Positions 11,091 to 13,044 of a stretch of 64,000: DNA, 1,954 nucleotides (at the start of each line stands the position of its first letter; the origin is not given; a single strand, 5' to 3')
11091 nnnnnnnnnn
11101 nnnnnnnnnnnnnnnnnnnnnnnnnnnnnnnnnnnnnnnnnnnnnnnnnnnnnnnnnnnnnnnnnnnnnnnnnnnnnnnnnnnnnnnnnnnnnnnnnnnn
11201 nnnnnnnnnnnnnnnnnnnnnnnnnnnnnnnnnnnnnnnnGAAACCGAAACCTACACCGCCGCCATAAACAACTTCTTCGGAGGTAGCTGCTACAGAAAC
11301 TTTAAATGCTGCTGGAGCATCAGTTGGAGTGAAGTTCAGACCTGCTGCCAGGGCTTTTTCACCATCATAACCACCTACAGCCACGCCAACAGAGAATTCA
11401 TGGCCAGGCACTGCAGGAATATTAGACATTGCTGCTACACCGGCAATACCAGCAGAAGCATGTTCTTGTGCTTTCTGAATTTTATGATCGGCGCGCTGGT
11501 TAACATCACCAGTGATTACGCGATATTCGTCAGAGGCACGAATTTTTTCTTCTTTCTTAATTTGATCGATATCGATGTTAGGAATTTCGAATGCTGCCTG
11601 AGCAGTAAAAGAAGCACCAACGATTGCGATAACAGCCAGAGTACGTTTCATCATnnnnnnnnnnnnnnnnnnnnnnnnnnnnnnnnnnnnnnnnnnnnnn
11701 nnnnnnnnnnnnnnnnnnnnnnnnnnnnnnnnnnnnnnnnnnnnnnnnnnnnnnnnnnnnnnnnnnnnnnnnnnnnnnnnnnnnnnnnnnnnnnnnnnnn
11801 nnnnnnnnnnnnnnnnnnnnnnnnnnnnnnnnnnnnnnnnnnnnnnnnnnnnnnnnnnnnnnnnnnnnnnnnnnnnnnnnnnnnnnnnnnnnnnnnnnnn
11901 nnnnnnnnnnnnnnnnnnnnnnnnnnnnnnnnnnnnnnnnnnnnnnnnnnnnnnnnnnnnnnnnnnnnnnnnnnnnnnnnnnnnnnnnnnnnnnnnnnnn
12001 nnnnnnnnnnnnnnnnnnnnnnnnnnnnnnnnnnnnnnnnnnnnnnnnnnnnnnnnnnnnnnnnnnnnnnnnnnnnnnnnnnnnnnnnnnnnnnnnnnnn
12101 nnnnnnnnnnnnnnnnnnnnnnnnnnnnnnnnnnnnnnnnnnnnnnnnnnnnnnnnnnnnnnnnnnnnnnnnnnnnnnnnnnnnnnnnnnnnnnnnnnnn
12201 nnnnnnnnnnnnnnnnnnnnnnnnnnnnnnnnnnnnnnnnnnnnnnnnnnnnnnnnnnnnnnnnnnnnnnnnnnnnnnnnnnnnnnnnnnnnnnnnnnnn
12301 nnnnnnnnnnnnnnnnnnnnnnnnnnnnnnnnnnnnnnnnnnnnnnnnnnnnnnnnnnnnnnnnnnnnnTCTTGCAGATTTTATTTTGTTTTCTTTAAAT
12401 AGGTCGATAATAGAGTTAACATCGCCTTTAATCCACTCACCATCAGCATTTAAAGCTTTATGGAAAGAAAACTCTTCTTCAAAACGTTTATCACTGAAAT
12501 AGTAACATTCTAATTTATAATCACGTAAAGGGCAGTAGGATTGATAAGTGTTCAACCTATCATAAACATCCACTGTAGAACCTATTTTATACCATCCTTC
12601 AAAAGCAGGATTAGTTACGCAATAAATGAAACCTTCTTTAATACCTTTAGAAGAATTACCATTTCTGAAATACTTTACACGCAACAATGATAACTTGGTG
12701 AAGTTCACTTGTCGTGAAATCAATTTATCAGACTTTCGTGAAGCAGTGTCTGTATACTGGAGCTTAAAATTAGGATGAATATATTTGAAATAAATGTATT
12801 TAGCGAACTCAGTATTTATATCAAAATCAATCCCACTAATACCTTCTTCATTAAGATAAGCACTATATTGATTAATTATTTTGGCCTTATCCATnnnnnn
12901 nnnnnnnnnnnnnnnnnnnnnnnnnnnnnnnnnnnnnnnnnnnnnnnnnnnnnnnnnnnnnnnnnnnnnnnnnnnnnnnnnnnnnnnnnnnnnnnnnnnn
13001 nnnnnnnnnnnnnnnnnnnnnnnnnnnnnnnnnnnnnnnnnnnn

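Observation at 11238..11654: Phage-encoded mini trimeric-autotransporter: signal peptide + YadA-like membrane-anchor domain only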

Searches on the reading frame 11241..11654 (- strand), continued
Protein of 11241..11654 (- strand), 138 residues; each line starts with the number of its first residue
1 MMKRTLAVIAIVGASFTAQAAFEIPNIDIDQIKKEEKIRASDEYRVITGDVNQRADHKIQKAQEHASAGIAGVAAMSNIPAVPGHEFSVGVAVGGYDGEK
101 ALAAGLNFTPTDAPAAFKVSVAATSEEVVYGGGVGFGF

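Call 83: search_dna_similar(query=P0011, collection=phages, mode=protein, max_rows=25)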
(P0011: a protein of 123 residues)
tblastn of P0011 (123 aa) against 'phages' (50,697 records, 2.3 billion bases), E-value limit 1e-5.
Records with a match: 31; places in all: 31; records where one place covers at least 80% of the query: 0.
Best place of each record, by identity: <60% 31.
By first word of the organism name: Yersinia 6; Serratia 6; Erwinia 5; Edwardsiella 3; Kosakonia 3; Citrobacter 2; Salmonella 2; Proteus 2; Morganella 1; Escherichia 1.
By host as written in the record: Serratia sp. ATCC 39006 6; Yersinia enterocolitica 4; Edwardsiella ictaluri 3; Kosakonia cowanii 3; Citrobacter freundii 2; Salmonella Newport strain C398 2; Yersinia enterocolitica serotype O:9 strain Ruokola/71 2; Proteus mirabilis 2; and 6 more.
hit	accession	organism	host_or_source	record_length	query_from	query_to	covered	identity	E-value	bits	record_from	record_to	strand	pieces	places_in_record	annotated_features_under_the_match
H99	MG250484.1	Citrobacter phage CF1 ERZ-2017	Citrobacter freundii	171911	28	115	72%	47.2%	1e-12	69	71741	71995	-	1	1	hypothetical protein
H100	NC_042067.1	Citrobacter phage CF1 ERZ-2017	Citrobacter freundii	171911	28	115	72%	47.2%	1e-12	69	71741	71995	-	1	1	hypothetical protein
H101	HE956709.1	Yersinia phage phiR1-RT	Yersinia enterocolitica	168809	31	123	76%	43.8%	2e-18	85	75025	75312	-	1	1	g139: hypothetical protein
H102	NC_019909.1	Yersinia phage phiR1-RT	Yersinia enterocolitica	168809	31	123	76%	43.8%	2e-18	85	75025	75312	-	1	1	g139: hypothetical protein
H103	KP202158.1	Yersinia phage vB_YenM_TG1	Yersinia enterocolitica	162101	37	123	71%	46.7%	3e-18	84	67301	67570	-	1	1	hypothetical protein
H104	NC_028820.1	Yersinia phage vB_YenM_TG1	Yersinia enterocolitica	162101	37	123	71%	46.7%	3e-18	84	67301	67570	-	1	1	hypothetical protein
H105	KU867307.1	Salmonella phage vB_SnwM_CGG4-1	Salmonella Newport strain C398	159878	40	123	68%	48.2%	3e-16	79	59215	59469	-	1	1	hypothetical protein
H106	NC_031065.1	Salmonella phage vB_SnwM_CGG4-1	Salmonella Newport strain C398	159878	40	123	68%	48.2%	3e-16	79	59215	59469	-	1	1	hypothetical protein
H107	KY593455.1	Yersinia phage fHe-Yen9-01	Yersinia enterocolitica serotype O:9 ...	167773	32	123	75%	40.0%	7e-8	55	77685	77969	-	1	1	hypothetical protein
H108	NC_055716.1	Yersinia phage fHe-Yen9-01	Yersinia enterocolitica serotype O:9 ...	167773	32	123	75%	40.0%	7e-8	55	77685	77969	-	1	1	hypothetical protein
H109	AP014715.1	Edwardsiella phage PEi26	Edwardsiella ictaluri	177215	21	112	75%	39.6%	1e-12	68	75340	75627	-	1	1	conserved hypothetical protein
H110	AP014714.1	Edwardsiella phage PEi20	Edwardsiella ictaluri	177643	21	112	75%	39.6%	1e-12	68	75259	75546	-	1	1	conserved hypothetical protein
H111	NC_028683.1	Edwardsiella phage PEi20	Edwardsiella ictaluri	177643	21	112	75%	39.6%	1e-12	68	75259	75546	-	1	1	hypothetical protein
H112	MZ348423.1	Kosakonia phage 305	Kosakonia cowanii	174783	21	112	75%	38.5%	6e-12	66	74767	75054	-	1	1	hypothetical protein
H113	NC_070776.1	Kosakonia phage 305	Kosakonia cowanii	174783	21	112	75%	38.5%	6e-12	66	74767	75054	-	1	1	tail protein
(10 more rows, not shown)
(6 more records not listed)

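Call 90: fold_search(model_id=the predicted structure, library=viral)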
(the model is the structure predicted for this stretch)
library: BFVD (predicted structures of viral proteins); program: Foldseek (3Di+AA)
matches with E <= 10: 845; with E <= 0.001: 18
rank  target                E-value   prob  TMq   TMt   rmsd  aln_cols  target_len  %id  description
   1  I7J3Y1                3.5e-10  1.00  0.63  0.70  15.1       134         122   44  Trimeric autotransporter adhesin YadA-like C-terminal membrane anchor domain-containing protein [Yersinia phage phiR1-RT]
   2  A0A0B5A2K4            7.0e-09  1.00  0.57  0.84   1.7        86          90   63  Trimeric autotransporter adhesin YadA-like C-terminal membrane anchor domain-containing protein [Yersinia phage vB_YenM_TG1]
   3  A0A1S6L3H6            1.7e-08  1.00  0.61  0.13  31.1       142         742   33  Putative autoagglutinating Adhesin [Erwinia phage vB_EamM_Yoloswag]
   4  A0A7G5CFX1            4.6e-08  1.00  0.60  0.44  32.2       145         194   28  Trimeric autotransporter adhesin YadA-like C-terminal membrane anchor domain-containing protein [Proteus phage Vb_PmiP-P59]
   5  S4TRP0                1.1e-07  1.00  0.58  0.27  16.8       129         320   36  Agglutinating adhesin [Salmonella phage FSL SP-076]
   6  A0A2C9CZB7            1.2e-07  1.00  0.58  0.17  27.2       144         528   28  Trimeric autotransporter adhesin YadA-like C-terminal membrane anchor domain-containing protein [Yersinia phage fHe-Yen9-04]
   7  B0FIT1                1.5e-07  1.00  0.62  0.34  10.9       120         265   37  Agglutinating adhesin [Escherichia phage Phieco32]
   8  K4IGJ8                2.9e-07  1.00  0.58  0.19  23.4       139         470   30  Trimeric autotransporter adhesin YadA-like C-terminal membrane anchor domain-containing protein [Salmonella phage SKML-39]
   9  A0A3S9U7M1            8.3e-07  1.00  0.49  0.24  26.9       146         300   26  (no name in the UniProt tables at hand)
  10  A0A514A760            5.1e-06  1.00  0.59  0.23  24.0       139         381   23  (no name in the UniProt tables at hand)
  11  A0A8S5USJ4            1.0e-05  1.00  0.59  0.16  31.4       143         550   24  YadA-like protein [Myoviridae sp. ctijX18]
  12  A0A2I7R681            1.1e-05  1.00  0.49  0.11  33.9       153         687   20  (no name in the UniProt tables at hand)
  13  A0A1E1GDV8            2.4e-05  1.00  0.54  0.21  26.1       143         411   17  (no name in the UniProt tables at hand)
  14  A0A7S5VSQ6            3.6e-05  1.00  0.52  0.23  28.8       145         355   19  (no name in the UniProt tables at hand)
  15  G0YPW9                4.2e-05  1.00  0.50  0.28  30.4       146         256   20  Gp20 [Erwinia phage vB_EamM-Y2]
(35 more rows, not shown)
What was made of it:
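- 18 BFVD hits at E at or below 1e-3, all those with names being phage YadA-anchor proteins (call 90).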

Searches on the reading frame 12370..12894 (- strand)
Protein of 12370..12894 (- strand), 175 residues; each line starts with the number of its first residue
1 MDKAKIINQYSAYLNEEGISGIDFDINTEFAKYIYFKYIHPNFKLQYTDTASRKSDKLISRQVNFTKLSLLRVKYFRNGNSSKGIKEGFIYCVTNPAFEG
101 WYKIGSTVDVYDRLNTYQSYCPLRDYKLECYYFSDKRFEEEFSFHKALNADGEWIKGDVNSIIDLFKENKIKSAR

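Call 71: search_protein_families(library=pfam, proteins=[window:12370-12894:-], max_evalue=0.01)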
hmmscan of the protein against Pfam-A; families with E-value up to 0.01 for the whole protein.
window:12370-12894:- (175 aa): 2 families
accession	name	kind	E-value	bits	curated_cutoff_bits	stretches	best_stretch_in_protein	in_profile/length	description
PF10544.15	T5orf172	-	2e-07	31.9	20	1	88-167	1-98/101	T5orf172 domain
PF13455.12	MUG113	-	2.5e-07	31.6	22.3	1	102-165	1-69/73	Meiotically up-regulated gene 113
